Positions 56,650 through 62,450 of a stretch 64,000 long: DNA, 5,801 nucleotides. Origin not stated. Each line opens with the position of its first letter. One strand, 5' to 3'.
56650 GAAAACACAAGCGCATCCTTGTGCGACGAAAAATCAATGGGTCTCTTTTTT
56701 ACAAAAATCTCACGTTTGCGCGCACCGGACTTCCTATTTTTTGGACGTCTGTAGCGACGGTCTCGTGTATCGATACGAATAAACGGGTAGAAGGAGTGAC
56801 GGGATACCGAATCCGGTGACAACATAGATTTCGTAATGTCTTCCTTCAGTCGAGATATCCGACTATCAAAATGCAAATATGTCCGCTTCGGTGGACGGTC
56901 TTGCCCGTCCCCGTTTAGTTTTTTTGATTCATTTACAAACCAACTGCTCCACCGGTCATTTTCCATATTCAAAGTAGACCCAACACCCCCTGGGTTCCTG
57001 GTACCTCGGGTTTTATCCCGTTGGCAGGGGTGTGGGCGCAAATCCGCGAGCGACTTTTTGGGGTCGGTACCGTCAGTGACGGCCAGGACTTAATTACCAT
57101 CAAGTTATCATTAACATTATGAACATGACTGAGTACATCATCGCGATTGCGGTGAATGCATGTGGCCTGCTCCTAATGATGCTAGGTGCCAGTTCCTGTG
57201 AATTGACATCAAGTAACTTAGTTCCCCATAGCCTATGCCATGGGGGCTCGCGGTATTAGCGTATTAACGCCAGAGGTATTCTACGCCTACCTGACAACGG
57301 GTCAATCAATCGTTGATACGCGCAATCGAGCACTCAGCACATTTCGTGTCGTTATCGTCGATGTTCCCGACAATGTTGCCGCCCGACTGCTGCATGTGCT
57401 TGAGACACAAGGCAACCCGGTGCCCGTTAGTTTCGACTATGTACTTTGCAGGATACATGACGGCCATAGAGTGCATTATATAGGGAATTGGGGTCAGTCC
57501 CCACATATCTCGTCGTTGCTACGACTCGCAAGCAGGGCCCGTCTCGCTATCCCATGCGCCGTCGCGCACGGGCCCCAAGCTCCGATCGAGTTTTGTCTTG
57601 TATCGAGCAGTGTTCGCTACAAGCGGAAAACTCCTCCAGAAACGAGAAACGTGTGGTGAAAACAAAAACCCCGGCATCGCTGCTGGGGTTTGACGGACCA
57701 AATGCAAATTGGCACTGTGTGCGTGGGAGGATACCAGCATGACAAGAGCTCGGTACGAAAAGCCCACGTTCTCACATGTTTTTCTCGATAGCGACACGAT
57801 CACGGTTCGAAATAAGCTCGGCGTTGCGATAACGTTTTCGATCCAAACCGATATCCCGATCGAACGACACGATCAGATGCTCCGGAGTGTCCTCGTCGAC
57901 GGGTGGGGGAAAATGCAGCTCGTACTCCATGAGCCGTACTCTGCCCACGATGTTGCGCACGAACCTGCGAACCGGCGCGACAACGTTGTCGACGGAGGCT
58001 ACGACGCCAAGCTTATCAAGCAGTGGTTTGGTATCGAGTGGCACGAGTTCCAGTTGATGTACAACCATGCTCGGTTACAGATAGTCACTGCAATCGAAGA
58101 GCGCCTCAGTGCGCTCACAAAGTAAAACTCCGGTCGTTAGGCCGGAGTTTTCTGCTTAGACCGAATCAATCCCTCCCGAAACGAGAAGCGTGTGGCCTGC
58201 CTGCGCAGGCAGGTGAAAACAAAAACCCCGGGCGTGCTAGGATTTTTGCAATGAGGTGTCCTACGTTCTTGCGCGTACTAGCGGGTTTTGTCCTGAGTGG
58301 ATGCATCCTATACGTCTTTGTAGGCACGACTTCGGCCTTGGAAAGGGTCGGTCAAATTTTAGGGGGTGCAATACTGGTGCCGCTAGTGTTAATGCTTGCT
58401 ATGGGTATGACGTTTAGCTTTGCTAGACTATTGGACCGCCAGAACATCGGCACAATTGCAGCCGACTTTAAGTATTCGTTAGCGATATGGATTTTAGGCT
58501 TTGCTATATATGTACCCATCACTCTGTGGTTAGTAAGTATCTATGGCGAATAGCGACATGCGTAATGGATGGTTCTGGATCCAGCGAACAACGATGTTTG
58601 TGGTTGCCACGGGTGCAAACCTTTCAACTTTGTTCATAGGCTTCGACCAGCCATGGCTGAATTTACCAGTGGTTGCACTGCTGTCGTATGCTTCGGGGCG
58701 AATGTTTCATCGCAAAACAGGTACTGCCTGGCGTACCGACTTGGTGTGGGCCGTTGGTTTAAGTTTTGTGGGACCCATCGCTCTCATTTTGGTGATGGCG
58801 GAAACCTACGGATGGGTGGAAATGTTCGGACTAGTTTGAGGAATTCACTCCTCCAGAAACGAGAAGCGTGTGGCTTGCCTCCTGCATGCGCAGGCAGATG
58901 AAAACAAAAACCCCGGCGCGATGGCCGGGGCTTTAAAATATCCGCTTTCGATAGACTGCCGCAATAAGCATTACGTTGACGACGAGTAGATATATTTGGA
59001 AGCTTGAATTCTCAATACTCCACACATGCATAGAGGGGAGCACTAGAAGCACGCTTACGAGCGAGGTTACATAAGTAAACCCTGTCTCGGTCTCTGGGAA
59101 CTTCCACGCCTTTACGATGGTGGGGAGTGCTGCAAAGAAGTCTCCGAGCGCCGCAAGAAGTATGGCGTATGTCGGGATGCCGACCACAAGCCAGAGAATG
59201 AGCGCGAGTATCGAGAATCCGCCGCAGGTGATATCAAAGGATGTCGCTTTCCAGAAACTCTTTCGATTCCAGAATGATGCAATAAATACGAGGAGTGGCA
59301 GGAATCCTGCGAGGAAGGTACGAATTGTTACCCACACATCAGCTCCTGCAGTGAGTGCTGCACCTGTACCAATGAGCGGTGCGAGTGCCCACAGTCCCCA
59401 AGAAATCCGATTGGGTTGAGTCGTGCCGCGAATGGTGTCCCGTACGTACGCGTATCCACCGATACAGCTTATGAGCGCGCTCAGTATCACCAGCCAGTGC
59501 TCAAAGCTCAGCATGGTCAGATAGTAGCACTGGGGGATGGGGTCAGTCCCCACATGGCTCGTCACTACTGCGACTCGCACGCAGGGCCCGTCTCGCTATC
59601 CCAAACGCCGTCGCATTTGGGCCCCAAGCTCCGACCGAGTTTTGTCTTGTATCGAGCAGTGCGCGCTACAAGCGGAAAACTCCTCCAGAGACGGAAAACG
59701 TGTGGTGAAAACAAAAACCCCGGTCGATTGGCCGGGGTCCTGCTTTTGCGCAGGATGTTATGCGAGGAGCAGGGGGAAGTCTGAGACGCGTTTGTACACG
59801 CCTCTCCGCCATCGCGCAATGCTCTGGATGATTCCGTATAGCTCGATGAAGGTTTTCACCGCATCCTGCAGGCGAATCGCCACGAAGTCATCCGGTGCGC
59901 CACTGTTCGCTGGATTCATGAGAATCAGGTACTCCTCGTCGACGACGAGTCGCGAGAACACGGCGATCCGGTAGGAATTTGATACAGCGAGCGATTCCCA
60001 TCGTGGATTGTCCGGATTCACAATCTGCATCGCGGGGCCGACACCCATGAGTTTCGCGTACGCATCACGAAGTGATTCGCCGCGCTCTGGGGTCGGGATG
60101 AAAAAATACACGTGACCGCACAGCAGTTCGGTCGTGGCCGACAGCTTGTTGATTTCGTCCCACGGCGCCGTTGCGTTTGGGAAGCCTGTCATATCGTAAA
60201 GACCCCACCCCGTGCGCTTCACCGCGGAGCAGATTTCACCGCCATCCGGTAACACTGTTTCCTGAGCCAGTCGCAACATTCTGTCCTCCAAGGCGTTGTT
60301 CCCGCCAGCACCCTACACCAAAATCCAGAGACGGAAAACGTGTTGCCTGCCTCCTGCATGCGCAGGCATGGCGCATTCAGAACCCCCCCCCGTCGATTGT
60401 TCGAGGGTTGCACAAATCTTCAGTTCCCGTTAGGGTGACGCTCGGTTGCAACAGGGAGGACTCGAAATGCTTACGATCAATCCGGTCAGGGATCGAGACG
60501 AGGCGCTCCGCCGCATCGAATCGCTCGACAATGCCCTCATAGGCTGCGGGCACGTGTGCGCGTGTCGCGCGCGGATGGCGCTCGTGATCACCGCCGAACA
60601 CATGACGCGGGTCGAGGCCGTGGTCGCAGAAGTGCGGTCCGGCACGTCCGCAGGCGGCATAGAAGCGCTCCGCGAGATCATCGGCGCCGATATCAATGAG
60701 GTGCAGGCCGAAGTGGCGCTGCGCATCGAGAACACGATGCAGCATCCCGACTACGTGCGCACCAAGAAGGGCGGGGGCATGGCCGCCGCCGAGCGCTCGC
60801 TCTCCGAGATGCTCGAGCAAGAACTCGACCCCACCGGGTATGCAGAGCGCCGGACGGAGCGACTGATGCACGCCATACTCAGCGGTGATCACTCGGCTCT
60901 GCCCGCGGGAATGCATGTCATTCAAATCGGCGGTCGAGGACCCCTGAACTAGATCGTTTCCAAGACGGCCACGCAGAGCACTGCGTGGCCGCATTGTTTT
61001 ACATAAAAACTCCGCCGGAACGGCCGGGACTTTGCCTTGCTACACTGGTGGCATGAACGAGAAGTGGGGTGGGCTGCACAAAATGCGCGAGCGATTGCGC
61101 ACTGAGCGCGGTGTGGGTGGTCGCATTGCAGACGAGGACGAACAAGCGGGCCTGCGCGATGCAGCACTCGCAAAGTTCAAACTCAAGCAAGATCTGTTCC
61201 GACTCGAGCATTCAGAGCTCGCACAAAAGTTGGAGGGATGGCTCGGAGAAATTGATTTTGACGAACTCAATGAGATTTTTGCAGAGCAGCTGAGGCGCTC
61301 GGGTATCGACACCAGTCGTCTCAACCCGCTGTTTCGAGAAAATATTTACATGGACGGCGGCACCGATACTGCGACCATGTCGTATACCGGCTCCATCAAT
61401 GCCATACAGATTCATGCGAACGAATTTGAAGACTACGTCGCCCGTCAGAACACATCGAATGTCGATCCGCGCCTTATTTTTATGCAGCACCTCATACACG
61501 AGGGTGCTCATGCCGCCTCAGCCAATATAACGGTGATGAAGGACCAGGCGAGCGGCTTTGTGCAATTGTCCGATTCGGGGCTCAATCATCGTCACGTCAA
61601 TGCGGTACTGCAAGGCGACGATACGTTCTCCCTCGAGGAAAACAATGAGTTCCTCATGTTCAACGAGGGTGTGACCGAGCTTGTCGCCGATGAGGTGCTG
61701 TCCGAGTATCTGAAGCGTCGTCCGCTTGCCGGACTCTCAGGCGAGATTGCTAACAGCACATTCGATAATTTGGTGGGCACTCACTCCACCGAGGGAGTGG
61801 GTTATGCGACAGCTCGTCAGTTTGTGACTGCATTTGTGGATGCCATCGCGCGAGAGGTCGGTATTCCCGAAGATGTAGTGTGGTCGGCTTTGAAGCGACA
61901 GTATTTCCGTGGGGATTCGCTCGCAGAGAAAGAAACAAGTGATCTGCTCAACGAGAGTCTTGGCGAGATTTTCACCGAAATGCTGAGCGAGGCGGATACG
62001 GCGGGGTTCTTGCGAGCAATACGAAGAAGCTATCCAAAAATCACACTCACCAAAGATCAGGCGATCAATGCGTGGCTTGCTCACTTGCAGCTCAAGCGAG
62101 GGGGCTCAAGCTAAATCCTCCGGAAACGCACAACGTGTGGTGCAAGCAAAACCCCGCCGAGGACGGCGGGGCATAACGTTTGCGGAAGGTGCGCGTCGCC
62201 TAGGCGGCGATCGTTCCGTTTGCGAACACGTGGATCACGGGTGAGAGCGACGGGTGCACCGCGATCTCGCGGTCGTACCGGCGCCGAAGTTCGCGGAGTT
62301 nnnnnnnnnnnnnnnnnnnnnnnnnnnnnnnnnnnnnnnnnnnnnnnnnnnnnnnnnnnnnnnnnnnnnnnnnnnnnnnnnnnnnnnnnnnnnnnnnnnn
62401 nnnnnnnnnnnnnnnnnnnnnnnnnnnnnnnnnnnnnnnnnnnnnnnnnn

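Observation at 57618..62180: Family of six short repeat modules that punctuate the post-tuf island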

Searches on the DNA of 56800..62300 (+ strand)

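Call 14: search_rna_families(source=window, start=56800, end=62300, threshold=evalue, max_evalue=5, show_alignments=2)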
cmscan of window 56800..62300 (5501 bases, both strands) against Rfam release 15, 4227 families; matches with E-value up to 5: 7.
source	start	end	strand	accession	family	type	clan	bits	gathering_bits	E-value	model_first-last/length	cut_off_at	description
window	59708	59783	+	RF00516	ylbH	Cis-reg; leader;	-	28.9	50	0.0031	1-122/122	no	ylbH leader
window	62144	62210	-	RF02837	anti-hemB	Gene; sRNA;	-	24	49.5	0.021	1-81/81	no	Burkholderia RNA 7 (anti-hemB)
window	58116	58232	-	RF01772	rnk_pseudo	Cis-reg; leader;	-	23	55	1.3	1-108/108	no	Pseudomonas rnk leader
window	57066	57136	-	RF01279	snoR53Y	Gene; snRNA; snoRNA; CD-box;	CL00080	20.3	43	4.2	1-76/76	no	Small nucleolar RNA snoR53Y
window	58906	58940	-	RF02701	PsrR1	Gene; sRNA;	-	19.4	42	4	48-79/79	no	Photosynthesis regulatory RNA1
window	59709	59775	-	RF02837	anti-hemB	Gene; sRNA;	-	17.8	49.5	1.3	1-81/81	no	Burkholderia RNA 7 (anti-hemB)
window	58908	58934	-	RF02657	sot2652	Gene; sRNA;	-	15.6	61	4.3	134-160/187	no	Sense overlapping transcript RNA 2652 (sot)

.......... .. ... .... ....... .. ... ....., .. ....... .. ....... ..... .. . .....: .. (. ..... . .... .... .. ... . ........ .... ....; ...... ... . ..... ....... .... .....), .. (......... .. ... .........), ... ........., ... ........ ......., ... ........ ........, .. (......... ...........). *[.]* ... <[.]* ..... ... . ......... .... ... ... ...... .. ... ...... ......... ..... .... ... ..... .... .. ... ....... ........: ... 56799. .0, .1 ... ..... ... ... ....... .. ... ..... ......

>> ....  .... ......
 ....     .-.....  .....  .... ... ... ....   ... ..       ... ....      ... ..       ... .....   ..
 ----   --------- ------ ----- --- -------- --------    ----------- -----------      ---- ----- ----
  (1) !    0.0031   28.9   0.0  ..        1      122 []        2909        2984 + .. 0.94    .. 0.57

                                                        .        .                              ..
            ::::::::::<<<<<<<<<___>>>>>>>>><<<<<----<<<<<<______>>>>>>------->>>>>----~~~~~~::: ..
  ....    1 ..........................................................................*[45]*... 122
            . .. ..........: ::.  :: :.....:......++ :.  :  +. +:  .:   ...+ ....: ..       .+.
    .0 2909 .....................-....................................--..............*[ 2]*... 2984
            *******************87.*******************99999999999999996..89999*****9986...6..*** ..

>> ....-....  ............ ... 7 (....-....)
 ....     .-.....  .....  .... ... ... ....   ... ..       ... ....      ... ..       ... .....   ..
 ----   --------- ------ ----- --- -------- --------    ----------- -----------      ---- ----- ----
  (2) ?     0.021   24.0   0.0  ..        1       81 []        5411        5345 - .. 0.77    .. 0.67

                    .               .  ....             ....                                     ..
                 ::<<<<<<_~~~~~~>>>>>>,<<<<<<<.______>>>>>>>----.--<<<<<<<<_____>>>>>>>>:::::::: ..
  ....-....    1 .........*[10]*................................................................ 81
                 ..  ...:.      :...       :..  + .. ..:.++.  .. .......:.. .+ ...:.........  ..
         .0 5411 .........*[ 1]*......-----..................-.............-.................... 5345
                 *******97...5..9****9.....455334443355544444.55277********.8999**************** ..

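Call 74: search_dna_similar(query=window:57489-57700:+, collection=phages, mode=distant, max_evalue=0.01)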
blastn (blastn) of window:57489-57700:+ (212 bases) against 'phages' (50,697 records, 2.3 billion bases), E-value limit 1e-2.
No match.

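Call 78: search_dna_similar(query=window:57489-57700:+, collection=plasmids, mode=distant, max_evalue=0.01)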
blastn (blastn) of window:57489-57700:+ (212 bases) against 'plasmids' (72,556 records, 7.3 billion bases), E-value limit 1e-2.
Records with a match: 1; places in all: 1; records where one place covers at least 80% of the query: 0.
Best place of each record, by identity: 90-95% 1.
By first word of the organism name: Pseudomonas 1.
By predicted mobility (MOB-suite, as given by PLSDB): non-mobilizable 1.
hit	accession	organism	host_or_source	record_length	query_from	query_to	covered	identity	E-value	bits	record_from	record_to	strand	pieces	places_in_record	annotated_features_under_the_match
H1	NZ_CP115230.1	Pseudomonas aeruginosa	Homo sapiens,culture samples from human ...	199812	168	203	17%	92.1%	4e-3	49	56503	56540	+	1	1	none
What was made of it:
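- Tried and rejected: Against plasmids it gave one 36-nt terminator-like hit (calls 74, 78).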

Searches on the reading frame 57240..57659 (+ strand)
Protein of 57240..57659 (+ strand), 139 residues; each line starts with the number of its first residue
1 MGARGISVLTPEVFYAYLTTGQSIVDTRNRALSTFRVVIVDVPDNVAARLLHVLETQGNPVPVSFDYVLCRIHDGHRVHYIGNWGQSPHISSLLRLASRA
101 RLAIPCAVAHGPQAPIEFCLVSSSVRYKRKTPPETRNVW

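Call 8: search_protein_families(library=pfam, proteins=[window:57240-57659:+], max_evalue=0.01)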
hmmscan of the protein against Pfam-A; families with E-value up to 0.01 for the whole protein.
window:57240-57659:+ (139 aa): 0 families

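Call 9: search_protein_families(library=padloc, proteins=[window:57240-57659:+], max_evalue=0.01)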
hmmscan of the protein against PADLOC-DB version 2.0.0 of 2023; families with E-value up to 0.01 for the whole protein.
window:57240-57659:+ (139 aa): 0 families
